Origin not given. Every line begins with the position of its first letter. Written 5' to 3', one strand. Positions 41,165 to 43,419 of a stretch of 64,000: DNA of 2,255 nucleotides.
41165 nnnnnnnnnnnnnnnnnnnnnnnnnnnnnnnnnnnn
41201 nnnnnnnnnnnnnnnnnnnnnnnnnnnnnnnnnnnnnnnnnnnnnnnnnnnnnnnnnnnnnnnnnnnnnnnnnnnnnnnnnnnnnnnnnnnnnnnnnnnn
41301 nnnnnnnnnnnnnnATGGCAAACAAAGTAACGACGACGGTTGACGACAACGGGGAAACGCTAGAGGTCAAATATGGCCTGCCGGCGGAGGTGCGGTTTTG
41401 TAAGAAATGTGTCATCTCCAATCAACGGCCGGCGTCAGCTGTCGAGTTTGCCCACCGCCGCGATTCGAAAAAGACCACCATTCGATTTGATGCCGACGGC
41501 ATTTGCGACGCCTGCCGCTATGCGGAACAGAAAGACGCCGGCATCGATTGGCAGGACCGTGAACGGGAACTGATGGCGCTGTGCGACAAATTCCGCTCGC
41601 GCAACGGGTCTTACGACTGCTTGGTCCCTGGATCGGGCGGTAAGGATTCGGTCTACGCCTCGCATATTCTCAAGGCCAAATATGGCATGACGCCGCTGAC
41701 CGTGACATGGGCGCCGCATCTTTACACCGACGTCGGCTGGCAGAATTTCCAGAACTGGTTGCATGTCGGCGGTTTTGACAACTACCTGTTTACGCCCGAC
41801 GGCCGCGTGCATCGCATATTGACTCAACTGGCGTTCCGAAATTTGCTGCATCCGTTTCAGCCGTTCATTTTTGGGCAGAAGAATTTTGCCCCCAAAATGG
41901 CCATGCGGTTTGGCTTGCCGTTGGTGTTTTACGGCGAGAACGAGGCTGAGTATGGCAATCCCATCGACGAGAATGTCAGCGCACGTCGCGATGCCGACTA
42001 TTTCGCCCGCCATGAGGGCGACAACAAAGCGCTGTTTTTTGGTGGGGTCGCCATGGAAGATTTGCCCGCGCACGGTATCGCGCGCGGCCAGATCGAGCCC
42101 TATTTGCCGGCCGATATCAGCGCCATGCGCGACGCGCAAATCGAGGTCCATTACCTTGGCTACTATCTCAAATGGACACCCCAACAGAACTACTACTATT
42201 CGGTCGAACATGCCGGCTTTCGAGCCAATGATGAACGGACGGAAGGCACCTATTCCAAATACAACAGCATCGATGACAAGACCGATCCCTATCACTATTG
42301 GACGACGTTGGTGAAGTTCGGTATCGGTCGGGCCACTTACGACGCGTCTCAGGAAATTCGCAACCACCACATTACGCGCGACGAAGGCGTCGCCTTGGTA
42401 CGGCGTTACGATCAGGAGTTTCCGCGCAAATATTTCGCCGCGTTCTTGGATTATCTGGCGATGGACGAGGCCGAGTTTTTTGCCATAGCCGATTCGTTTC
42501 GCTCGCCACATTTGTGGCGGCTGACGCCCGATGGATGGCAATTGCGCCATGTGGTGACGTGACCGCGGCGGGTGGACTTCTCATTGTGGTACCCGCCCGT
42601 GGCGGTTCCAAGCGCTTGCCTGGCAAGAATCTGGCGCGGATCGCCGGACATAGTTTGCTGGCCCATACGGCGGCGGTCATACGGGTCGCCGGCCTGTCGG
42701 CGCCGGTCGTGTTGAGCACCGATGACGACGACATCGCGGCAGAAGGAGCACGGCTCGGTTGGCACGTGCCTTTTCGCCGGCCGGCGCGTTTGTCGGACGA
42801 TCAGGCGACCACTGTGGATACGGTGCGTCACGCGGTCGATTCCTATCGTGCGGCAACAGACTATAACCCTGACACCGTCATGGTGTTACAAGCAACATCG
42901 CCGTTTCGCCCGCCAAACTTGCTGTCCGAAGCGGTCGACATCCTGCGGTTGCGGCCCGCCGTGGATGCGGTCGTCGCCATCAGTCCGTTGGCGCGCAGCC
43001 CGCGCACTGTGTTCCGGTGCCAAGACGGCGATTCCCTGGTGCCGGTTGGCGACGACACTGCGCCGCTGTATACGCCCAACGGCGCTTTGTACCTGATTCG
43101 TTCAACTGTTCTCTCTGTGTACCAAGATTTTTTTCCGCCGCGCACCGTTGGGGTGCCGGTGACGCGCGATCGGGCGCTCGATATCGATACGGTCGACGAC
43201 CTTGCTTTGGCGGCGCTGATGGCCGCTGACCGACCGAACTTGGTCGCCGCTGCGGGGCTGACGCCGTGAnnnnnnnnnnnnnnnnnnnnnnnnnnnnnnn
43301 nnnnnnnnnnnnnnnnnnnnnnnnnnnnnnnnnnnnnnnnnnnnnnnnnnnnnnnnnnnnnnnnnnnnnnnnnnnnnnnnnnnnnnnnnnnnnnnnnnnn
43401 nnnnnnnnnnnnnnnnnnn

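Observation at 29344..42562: Two complete HisH/HisF/PP-loop amidotransferase triads with inverted H/F order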

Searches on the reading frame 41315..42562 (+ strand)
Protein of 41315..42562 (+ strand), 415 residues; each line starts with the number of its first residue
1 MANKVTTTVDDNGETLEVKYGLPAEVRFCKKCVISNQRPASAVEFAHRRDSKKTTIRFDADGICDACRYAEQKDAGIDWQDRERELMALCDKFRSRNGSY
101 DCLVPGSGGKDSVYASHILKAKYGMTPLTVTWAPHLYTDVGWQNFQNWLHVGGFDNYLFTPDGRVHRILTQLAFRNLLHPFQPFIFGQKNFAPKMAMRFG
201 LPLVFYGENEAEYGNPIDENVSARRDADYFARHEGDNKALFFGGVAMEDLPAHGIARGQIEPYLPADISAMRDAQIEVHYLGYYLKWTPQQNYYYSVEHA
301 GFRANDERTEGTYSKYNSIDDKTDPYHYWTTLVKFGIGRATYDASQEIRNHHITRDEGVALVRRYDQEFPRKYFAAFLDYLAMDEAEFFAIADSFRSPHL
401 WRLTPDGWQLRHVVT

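Call 5: search_protein_families(library=pfam, proteins=[window:41315-42562:+])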
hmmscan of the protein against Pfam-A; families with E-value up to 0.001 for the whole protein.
window:41315-42562:+ (415 aa): 0 families

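Call 6: search_protein_families(library=ncbifam, proteins=[window:41315-42562:+], max_evalue=0.01)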
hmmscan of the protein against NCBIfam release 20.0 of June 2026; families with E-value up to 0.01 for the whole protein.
window:41315-42562:+ (415 aa): 1 family
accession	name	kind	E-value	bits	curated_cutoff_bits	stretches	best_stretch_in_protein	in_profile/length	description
TIGR03573.1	WbuX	subfamily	5.8e-109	364.7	203.2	1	27-392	2-343/344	N-acetyl sugar amidotransferase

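Call 13: find_encoding_contigs(protein=window:41315-42562:+, flank=10000, max_places=6)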
Protein window:41315-42562:+ (415 aa): no gene with exactly this product is on record in the collection.

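Call 16: list_cluster_members(proteins=[P0001, window:41315-42562:+, window:29980-30771:+])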
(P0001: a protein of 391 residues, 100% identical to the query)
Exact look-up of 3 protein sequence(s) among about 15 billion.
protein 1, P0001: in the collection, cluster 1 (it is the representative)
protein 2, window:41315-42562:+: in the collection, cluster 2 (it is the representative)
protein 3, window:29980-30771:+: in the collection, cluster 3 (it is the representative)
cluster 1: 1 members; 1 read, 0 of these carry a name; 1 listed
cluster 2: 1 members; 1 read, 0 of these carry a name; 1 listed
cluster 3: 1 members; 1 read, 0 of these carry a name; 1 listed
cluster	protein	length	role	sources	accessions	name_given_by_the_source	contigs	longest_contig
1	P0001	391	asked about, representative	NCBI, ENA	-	-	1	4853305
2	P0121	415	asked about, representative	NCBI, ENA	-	-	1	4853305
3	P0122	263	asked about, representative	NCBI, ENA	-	-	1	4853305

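Call 23: search_solved_structures(query=window:41315-42562:+, max_evalue=0.01)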
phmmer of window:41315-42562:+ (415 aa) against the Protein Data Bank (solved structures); distinct sequences matched with E-value up to 0.01: 1.
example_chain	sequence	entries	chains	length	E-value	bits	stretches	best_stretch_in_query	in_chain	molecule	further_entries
8wex_A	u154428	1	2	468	4e-177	592.6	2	14-399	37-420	N-acetyl sugar amidotransferase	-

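Call 24: search_solved_structures(query=window:41315-42562:+, max_evalue=10, show_alignments=1)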
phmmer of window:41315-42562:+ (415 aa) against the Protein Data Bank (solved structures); distinct sequences matched with E-value up to 10: 1.
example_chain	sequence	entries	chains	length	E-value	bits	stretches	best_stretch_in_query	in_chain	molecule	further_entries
8wex_A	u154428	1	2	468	4e-177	592.6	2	14-399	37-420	N-acetyl sugar amidotransferase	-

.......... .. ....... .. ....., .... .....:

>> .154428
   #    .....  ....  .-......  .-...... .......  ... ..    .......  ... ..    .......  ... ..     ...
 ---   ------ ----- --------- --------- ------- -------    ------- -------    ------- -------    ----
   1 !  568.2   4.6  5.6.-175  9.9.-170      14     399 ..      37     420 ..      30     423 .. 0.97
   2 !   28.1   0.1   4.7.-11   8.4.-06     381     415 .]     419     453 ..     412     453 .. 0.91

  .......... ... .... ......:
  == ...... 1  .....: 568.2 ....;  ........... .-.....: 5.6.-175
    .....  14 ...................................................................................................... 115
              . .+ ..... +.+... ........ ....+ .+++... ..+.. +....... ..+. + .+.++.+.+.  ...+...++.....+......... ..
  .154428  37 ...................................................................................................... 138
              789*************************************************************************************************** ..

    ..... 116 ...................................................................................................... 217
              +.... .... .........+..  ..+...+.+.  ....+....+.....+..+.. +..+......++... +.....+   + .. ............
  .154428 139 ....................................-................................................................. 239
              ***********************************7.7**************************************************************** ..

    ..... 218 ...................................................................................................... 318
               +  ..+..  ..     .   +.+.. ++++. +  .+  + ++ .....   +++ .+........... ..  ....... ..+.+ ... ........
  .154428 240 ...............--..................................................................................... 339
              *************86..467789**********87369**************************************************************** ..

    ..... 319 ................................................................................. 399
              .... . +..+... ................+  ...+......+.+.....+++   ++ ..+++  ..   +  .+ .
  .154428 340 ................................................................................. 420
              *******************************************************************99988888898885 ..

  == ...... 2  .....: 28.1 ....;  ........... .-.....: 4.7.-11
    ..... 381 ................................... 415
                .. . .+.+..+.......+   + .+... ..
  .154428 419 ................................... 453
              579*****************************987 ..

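Call 31: find_homologous_proteins(query=window:41315-42562:+)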
Query window:41315-42562:+ (415 aa): 8000 proteins with E <= 0.001 among 8000 candidates; the best 120 are listed.
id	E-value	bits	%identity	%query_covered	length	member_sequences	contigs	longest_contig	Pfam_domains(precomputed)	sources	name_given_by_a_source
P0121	6.5e-294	992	100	100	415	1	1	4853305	-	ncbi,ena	-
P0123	4.3e-230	782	76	99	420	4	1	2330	-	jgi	jgi:N-acetyl sugar amidotransferase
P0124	1.2e-228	777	79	96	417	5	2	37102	-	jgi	jgi:N-acetyl sugar amidotransferase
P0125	4.1e-228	775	78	99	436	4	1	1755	-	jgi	jgi:N-acetyl sugar amidotransferase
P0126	4.1e-228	775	78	97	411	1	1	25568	-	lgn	-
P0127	1.1e-227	774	75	100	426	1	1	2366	-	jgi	jgi:N-acetyl sugar amidotransferase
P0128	3.0e-226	769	77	96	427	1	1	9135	-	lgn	-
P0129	4.6e-226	769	77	99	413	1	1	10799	-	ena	-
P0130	7.1e-226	768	78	96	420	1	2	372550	-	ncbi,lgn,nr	ncbi:MAG: N-acetyl sugar amidotransferase [Rhodospirillales bacterium]|nr:N-acetyl sugar amidotransf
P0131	9.8e-226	768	77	98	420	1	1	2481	-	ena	-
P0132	1.9e-225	767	78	97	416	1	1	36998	-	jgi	jgi:N-acetyl sugar amidotransferase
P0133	2.2e-225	766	77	99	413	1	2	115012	-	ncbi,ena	-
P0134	2.4e-225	766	76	98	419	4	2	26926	-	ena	-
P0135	2.6e-225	766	79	97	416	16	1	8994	-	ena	-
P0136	2.7e-225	766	76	98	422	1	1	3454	-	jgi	-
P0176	2.1e-220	750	76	98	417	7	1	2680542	-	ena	-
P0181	5.2e-220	749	76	96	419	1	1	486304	-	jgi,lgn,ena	-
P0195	1.0e-218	744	74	99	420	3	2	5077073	-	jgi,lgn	jgi:N-acetyl sugar amidotransferase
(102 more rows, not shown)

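Call 32: find_encoding_contigs(protein=P0181, flank=10000, max_places=2)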
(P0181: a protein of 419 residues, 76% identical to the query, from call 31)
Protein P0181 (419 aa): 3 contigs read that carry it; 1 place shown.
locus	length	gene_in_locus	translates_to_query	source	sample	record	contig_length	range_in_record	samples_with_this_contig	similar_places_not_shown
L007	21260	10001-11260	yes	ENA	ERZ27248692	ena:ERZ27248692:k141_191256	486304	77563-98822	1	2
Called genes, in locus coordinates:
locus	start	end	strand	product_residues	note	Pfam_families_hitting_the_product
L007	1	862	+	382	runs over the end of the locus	-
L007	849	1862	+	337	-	PF13489:Methyltransf_23, PF13649:Methyltransf_25 (weak), PF08241:Methyltransf_11, PF08242:Methyltransf_12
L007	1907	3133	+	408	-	-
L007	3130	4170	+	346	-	PF04055:Radical_SAM, PF13186:SPASM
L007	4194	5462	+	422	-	PF01370:Epimerase (weak), PF02719:Polysacc_synt_2, PF16363:GDP_Man_Dehyd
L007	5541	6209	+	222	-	PF02348:CTP_transf_3, PF12804:NTP_transf_3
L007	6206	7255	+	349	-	PF00571:CBS (weak), PF00483:NTP_transferase, PF12804:NTP_transf_3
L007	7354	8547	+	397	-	PF02350:Epimerase_2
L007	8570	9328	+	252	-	PF00977:His_biosynth, PF03060:NMO (faint)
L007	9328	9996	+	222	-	PF00117:GATase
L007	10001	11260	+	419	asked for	-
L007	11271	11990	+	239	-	PF02348:CTP_transf_3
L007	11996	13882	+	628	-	PF00005:ABC_tran, PF02463:SMC_N (faint)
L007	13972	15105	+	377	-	PF01041:DegT_DnrJ_EryC1, PF00155:Aminotran_1_2, PF01053:Cys_Met_Meta_PP (weak), PF01212:Beta_elim_lyase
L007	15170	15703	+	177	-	PF01583:APS_kinase, PF13238:AAA_18, PF13671:AAA_33 (weak)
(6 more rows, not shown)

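Call 33: find_encoding_contigs(protein=P0195, flank=10000, max_places=2)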
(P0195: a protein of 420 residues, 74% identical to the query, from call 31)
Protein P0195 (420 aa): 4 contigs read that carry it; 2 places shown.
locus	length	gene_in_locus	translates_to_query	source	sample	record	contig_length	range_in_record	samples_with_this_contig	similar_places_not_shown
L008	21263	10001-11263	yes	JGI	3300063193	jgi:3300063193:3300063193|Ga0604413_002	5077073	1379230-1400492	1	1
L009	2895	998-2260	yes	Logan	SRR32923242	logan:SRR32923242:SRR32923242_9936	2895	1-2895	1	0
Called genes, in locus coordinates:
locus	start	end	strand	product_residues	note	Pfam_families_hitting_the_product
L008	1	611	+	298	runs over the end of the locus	PF00248:Aldo_ket_red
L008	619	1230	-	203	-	PF17836:PglD_N, PF00132:Hexapep (faint)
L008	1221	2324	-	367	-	PF01041:DegT_DnrJ_EryC1, PF00155:Aminotran_1_2, PF01212:Beta_elim_lyase (weak)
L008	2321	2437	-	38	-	-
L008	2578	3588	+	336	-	PF00106:adh_short, PF01073:3Beta_HSD, PF01370:Epimerase, PF02719:Polysacc_synt_2, PF04321:RmlD_sub_bind, PF07993:NAD_binding_4, PF16363:GDP_Man_Dehyd, PF13460:NAD_binding_10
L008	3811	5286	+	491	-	-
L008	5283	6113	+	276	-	PF02522:Antibiotic_NAT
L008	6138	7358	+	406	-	PF16261:DUF4915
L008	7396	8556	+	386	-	-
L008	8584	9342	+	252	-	PF00977:His_biosynth, PF01207:Dus (faint), PF03060:NMO (faint), PF05690:ThiG (faint), PF02581:TMP-TENI (faint)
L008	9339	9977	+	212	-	PF00117:GATase, PF07685:GATase_3 (weak), PF01174:SNO (faint), PF07722:Peptidase_C26 (faint)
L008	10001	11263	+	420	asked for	-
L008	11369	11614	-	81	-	-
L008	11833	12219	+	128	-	PF20432:Xre-like-HTH, PF09722:Xre_MbcA_ParS_C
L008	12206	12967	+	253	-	PF08808:RES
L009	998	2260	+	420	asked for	-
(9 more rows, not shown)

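Call 34: find_encoding_contigs(protein=P0176, flank=10000, max_places=2)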
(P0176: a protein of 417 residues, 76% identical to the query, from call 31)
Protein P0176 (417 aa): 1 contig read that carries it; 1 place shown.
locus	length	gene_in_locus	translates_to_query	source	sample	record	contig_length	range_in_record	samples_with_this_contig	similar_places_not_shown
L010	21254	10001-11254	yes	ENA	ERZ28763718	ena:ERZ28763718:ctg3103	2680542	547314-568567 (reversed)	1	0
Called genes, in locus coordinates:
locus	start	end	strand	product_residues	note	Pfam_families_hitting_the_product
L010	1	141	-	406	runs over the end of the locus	PF00266:Aminotran_5, PF01212:Beta_elim_lyase (weak), PF01041:DegT_DnrJ_EryC1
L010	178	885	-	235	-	PF01022:HTH_5 (weak), PF09339:HTH_IclR (faint), PF12802:MarR_2 (faint), PF12840:HTH_20 (weak), PF25212:HVO_A0114 (faint), PF00581:Rhodanese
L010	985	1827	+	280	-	PF04116:FA_hydroxylase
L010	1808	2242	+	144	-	-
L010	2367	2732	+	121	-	PF03203:MerC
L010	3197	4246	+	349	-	PF13356:Arm-DNA-bind_3 (weak), PF22022:Phage_int_M, PF00589:Phage_integrase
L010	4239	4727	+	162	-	-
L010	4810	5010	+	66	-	PF05930:Phage_AlpA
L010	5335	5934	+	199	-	-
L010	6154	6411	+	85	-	-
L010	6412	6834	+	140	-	PF24175:SU10_adaptor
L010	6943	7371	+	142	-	-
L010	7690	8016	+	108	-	-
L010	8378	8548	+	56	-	-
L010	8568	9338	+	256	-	PF00977:His_biosynth, PF05690:ThiG (faint), PF03060:NMO (faint), PF01207:Dus (faint)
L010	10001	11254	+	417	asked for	-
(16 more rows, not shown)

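Call 49: search_protein_families(library=pfam, proteins=[window:41315-42562:+], max_evalue=5)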
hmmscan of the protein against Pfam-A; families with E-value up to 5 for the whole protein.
window:41315-42562:+ (415 aa): 0 families

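Call 54: find_related_loci(query=window:41315-42562:+, collection=metagenome_contigs, flank=10000)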
Query window:41315-42562:+ (415 aa) in metagenome_contigs; peptide patterns used: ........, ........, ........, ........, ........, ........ (x = any residue, [..] = any of these).
600 stretches matched a pattern (row limit reached: there are more); 580 encode a relative of the query (tblastn E <= 1e-3); the best 80 are kept; 80 distinct loci.
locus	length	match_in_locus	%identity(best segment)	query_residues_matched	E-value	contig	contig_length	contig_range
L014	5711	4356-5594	75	2-415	0e+0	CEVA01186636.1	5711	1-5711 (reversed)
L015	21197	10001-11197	76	16-414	0e+0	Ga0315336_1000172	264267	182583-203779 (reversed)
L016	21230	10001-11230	74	7-415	0e+0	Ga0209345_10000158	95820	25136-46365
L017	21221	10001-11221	73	9-414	0e+0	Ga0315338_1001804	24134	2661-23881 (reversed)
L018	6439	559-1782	73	7-414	0e+0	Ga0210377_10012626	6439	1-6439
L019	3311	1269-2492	72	9-415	0e+0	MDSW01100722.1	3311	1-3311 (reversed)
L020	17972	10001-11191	74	16-414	0e+0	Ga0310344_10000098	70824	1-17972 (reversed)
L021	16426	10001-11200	68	16-415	0e+0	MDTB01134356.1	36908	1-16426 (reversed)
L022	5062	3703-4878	67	20-411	0e+0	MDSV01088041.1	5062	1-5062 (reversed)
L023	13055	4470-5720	63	13-414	3e-178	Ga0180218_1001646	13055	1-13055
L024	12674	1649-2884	62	18-414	4e-175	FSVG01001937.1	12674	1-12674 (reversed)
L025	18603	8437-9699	59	10-415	4e-174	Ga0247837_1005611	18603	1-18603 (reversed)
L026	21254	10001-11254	61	12-414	9e-174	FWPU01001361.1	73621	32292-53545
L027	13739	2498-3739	60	16-414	2e-173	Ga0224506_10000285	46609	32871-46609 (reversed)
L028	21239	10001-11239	62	17-414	3e-173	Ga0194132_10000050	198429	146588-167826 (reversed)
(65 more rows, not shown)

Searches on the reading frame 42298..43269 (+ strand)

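Call 7: search_protein_families(library=pfam, proteins=[window:42298-43269:+])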
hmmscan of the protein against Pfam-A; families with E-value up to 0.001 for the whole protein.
window:42298-43269:+ (323 aa): 2 families
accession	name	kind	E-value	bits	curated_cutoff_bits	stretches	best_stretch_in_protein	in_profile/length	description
PF02348.25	CTP_transf_3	-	6.9e-17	62.4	22.6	1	96-221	2-119/217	Cytidylyltransferase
PF12804.13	NTP_transf_3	-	0.0003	21.4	27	1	100-227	5-121/160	MobA-like NTP transferase domain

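Call 20: search_protein_families(library=ncbifam, proteins=[window:42298-43269:+], max_evalue=1e-10)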
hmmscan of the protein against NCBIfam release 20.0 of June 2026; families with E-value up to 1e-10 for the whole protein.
window:42298-43269:+ (323 aa): 4 families
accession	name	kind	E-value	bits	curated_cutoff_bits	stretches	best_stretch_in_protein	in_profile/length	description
TIGR03584.1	PseF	equivalog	1.3e-33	116.5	205.7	1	96-308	2-219/222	pseudaminic acid cytidylyltransferase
NF003952.0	PRK05450.1-5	subfamily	4.6e-15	55.4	193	1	95-231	4-131/250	3-deoxy-manno-octulosonate cytidylyltransferase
NF003950.0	PRK05450.1-3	subfamily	2.4e-12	46.7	234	1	95-227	4-128/248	3-deoxy-manno-octulosonate cytidylyltransferase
NF009905.0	PRK13368.1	subfamily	1.3e-11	44.3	255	1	95-229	4-127/243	3-deoxy-manno-octulosonate cytidylyltransferase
